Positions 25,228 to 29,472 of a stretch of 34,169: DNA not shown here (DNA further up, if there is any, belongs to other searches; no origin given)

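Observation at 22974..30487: Candidate flavin-based electron-bifurcating (Bfu/HydBC-type) imino-acid dehydrogenase: NuoEF fusion + 1314-aa Fe-S mega-fusion + DAO-family beta subunit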

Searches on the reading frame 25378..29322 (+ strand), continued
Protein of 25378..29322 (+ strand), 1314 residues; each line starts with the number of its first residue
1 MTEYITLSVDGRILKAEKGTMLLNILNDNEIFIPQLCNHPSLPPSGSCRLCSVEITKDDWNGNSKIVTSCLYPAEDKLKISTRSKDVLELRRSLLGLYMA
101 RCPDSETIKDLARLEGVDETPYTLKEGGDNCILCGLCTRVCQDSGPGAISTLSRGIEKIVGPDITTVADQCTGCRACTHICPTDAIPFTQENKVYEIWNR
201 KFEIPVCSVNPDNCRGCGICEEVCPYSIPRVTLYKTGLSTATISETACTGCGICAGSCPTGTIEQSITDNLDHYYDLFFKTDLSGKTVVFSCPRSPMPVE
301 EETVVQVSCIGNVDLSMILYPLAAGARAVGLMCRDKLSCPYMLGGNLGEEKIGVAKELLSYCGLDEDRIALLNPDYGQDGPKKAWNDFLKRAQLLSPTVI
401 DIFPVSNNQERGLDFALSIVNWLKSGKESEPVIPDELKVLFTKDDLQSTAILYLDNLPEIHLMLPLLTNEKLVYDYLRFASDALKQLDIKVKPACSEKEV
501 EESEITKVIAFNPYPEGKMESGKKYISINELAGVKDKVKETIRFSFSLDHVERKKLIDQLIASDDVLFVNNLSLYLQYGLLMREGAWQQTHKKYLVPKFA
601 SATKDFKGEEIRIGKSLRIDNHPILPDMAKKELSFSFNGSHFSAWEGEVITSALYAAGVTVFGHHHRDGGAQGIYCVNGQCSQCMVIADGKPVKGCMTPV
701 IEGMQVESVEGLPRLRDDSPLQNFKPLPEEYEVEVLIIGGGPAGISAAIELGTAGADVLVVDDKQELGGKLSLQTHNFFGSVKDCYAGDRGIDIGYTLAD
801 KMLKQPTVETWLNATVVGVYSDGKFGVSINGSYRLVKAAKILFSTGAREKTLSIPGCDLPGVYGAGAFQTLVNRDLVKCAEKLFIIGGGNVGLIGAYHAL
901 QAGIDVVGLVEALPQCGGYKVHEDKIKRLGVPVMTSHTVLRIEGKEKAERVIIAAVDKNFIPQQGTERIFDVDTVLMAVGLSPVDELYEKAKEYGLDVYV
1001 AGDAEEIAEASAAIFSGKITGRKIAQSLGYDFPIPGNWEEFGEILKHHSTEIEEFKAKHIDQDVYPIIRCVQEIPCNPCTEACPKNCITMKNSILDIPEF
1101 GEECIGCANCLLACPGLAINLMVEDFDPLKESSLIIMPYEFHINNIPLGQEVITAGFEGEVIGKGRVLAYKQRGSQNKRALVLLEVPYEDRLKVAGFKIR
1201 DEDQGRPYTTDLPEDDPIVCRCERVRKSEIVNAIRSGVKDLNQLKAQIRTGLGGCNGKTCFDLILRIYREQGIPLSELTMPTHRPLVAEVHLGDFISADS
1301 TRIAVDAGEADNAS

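Call 83: search_protein_families(library=pfam, proteins=[L053:17-1549:+, L053:10180-11997:+, L053:15742-16347:+, L053:16139-17335:-, L053:17401-18240:+, L053:18029-20248:+, L053:19264-21591:+, L053:21787-23508:+, L084:4861-5871:+], max_evalue=0.00001)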
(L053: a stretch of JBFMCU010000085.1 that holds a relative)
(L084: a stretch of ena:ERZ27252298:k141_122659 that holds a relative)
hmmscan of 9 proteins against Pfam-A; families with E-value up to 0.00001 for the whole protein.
L053:17-1549:+ (510 aa): 0 families

L053:10180-11997:+ (605 aa): 0 families

L053:15742-16347:+ (201 aa): 0 families

L053:16139-17335:- (398 aa): 3 families
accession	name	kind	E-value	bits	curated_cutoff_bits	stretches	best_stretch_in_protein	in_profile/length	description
PF01408.29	GFO_IDH_MocA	-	2.2e-16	61.1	24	1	56-163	12-119/120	Oxidoreductase family, NAD-binding Rossmann fold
PF03447.22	NAD_binding_3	-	1.3e-06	29.6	24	1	57-162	7-115/116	Homoserine dehydrogenase, NAD binding domain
PF22725.1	GFO_IDH_MocA_C3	-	3.5e-06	27.4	27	0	174-275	3-104/124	GFO/IDH/MocA C-terminal domain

L053:17401-18240:+ (279 aa): 0 families

L053:18029-20248:+ (739 aa): 3 families
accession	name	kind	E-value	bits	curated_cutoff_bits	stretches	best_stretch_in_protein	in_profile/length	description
PF00890.30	FAD_binding_2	-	3e-91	307.1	20.4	1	203-575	1-414/414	FAD binding domain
PF02910.25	Succ_DH_flav_C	-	3.1e-13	50.2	20.8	1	627-714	4-101/130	Fumarate reductase flavoprotein C-term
PF07992.20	Pyr_redox_2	-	2.8e-09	37.3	26.1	0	202-252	1-47/291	Pyridine nucleotide-disulphide oxidoreductase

L053:19264-21591:+ (775 aa): 4 families
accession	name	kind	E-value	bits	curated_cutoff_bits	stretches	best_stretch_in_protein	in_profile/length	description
PF16360.10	GTP-bdg_M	-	3.6e-28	98.4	29.5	1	450-528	1-79/79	GTP-binding GTPase Middle Region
PF13167.11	GTP-bdg_N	-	1.3e-23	83.8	25.4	1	360-448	5-89/89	GTP-binding GTPase N-terminal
PF01926.29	MMR_HSR1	-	1.6e-20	73.7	21.9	1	534-651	2-113/113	50S ribosome-binding GTPase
PF02421.24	FeoB_N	-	7.1e-08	32.6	27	1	534-688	3-154/156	Ferrous iron transport protein B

L053:21787-23508:+ (573 aa): 0 families

L084:4861-5871:+ (336 aa): 0 families
